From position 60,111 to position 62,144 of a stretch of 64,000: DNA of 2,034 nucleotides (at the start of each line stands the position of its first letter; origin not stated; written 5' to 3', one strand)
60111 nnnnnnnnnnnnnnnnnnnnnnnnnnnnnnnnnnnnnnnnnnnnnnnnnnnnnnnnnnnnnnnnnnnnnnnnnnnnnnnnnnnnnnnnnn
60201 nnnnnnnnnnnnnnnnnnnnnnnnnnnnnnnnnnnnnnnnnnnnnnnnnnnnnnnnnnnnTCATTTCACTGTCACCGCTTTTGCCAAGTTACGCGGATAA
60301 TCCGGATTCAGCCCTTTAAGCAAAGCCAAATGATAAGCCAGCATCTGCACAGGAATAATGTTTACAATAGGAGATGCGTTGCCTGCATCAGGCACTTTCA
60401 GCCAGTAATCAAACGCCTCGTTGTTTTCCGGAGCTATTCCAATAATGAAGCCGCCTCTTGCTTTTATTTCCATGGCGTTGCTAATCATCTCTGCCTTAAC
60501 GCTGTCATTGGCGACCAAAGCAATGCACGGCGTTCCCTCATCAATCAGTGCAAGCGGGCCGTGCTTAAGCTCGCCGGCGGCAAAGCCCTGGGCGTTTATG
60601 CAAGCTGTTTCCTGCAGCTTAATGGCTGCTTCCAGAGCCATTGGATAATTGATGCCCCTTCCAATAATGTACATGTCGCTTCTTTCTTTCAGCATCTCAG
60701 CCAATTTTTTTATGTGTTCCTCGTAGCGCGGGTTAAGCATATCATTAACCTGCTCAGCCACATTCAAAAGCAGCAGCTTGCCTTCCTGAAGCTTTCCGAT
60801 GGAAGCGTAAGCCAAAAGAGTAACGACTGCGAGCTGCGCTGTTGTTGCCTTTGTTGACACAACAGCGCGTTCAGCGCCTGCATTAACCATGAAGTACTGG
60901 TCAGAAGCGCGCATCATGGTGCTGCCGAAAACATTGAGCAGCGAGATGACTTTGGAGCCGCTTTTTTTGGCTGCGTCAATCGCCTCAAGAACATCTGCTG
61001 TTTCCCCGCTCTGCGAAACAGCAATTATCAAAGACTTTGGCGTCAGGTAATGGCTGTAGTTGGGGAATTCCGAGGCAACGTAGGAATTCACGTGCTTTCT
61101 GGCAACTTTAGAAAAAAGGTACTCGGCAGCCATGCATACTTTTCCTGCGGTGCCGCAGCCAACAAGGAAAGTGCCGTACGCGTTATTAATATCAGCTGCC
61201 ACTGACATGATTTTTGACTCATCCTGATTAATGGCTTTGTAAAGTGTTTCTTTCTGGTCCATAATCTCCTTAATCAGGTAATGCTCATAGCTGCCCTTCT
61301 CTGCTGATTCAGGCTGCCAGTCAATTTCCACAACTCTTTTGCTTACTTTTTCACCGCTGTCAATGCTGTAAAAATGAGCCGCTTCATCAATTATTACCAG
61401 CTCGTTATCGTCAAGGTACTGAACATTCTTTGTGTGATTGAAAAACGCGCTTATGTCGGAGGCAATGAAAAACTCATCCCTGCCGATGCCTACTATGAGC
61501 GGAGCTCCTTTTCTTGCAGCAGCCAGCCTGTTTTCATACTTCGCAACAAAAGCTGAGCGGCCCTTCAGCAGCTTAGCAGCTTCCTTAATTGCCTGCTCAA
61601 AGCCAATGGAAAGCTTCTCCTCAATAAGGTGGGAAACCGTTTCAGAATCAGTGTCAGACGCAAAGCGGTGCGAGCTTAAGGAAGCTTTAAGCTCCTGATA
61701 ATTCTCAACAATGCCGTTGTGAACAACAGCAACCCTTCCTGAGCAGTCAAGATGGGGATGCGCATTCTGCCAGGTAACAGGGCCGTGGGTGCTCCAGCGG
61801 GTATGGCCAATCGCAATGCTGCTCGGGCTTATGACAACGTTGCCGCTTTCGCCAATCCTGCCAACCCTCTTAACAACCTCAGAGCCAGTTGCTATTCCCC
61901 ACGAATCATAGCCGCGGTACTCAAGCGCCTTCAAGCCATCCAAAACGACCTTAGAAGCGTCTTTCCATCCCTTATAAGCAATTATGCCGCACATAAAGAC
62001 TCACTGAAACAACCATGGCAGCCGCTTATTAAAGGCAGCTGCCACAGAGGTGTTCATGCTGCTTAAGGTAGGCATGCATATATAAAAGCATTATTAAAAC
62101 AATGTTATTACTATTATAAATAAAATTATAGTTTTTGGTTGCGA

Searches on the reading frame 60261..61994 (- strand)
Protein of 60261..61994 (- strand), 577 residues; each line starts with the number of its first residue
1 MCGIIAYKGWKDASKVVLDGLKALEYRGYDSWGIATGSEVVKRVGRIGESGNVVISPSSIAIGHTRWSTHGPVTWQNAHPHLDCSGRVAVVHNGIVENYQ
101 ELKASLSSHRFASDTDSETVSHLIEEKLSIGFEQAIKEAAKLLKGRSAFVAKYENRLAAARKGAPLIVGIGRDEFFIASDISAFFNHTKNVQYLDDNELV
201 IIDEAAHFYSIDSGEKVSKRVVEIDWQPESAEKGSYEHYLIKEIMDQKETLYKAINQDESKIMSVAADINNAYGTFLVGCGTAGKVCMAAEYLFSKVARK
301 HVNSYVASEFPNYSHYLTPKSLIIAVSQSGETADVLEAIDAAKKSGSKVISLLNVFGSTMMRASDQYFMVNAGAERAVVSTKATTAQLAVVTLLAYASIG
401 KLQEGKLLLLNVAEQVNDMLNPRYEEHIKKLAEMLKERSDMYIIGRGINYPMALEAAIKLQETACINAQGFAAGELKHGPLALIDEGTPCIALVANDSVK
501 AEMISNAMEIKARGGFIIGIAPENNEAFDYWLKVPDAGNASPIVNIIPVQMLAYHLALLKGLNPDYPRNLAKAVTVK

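Call 41: search_protein_families(library=pfam, proteins=[window:60261-61994:-], max_evalue=0.0001)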
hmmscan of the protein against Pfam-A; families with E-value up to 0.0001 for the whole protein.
window:60261-61994:- (577 aa): 4 families
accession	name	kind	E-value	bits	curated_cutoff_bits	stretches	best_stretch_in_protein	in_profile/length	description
PF01380.27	SIS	-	2.7e-40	137.7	25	2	276-395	9-129/131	SIS domain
PF13522.11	GATase_6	-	4.4e-15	56.3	27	1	55-179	7-129/130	Glutamine amidotransferase domain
PF13537.11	GATase_7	-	6.5e-12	46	25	1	77-185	12-122/123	Glutamine amidotransferase domain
PF13580.11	SIS_2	-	3.4e-05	24.3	27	0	315-353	99-137/138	SIS domain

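Call 42: find_related_loci(query=window:60261-61994:-, collection=genome_contigs, flank=1000)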
Query window:60261-61994:- (577 aa) in genome_contigs; peptide patterns used: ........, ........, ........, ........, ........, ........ (x = any residue, [..] = any of these).
174 stretches matched a pattern; 134 encode a relative of the query (tblastn E <= 1e-3); the best 80 are kept; 80 distinct loci.
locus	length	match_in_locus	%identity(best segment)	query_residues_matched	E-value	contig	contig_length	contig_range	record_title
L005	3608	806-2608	62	1-577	0e+0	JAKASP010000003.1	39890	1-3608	MAG: Candidatus Micrarchaeota archaeon isolate YP1.bin59 NODE_857_length_39890_cov_11.682796, whole genome shotgun seque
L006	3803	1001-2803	60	1-577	0e+0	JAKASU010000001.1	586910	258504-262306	MAG: Candidatus Micrarchaeota archaeon isolate YP1.bin77 NODE_7_length_586910_cov_38.658937, whole genome shotgun sequen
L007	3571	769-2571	62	1-577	0e+0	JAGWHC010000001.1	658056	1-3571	MAG: Candidatus Micrarchaeota archaeon isolate REEA67 REEA67_1_length_658056_cov_14.283628, whole genome shotgun sequenc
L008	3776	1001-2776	57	1-576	0e+0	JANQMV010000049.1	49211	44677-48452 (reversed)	MAG: Candidatus Gracilibacteria bacterium isolate PL25b_bin.48 k99_2275477, whole genome shotgun sequence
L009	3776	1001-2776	58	1-577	0e+0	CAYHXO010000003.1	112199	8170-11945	MAG TPA_asm: uncultured Candidatus Peribacteria bacterium isolate ERP119705_co15_648 genome assembly, contig: NODE_80_le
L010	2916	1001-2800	57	1-577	0e+0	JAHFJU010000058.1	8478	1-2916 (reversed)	MAG: Candidatus Peregrinibacteria bacterium isolate nzgw393 NODE_14660_length_8479_cov_3.181742, whole genome shotgun se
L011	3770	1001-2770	58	1-577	0e+0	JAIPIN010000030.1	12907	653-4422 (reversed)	MAG: Kiritimatiellales bacterium isolate Tobar13.5m-G78 Tobar13-5m-C5548, whole genome shotgun sequence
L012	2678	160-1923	57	1-577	0e+0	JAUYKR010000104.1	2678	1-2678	MAG: bacterium isolate C24_metabat.bin.206 C24_k141_80040, whole genome shotgun sequence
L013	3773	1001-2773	57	1-577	0e+0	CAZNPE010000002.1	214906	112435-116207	MAG TPA_asm: uncultured Candidatus Peribacteria bacterium isolate SRP342105_co1_493 genome assembly, contig: NODE_56_len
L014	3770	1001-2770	58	1-577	0e+0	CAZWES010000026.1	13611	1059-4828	MAG TPA_asm: uncultured Candidatus Peribacteria bacterium isolate SRP077602_co2_388 genome assembly, contig: NODE_6800_l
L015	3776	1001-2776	57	1-577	0e+0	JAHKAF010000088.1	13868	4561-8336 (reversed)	MAG: Nanoarchaeota archaeon isolate Undefined_mixed_planktonic.mb.23 Undefined_mixed_pl.mb.23_k141_1015318, whole genome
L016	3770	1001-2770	57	1-577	0e+0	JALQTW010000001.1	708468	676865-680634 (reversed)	MAG: Patescibacteria group bacterium isolate DAH.36 NODE_1_length_708468_cov_7.593153, whole genome shotgun sequence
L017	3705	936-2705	58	1-577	0e+0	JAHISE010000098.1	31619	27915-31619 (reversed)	MAG: Patescibacteria group bacterium isolate MM_PC_MetaG.mb.158 MM_PC_MetaG.mb.158_k141_869290, whole genome shotgun seq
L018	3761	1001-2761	56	1-577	0e+0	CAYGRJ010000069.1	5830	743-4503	MAG TPA_asm: uncultured Candidatus Peribacteria bacterium isolate ERP117304_co3_196 genome assembly, contig: NODE_19925_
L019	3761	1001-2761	55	1-577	0e+0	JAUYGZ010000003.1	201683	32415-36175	MAG: bacterium isolate C24_maxbin.053 C24_k141_433671, whole genome shotgun sequence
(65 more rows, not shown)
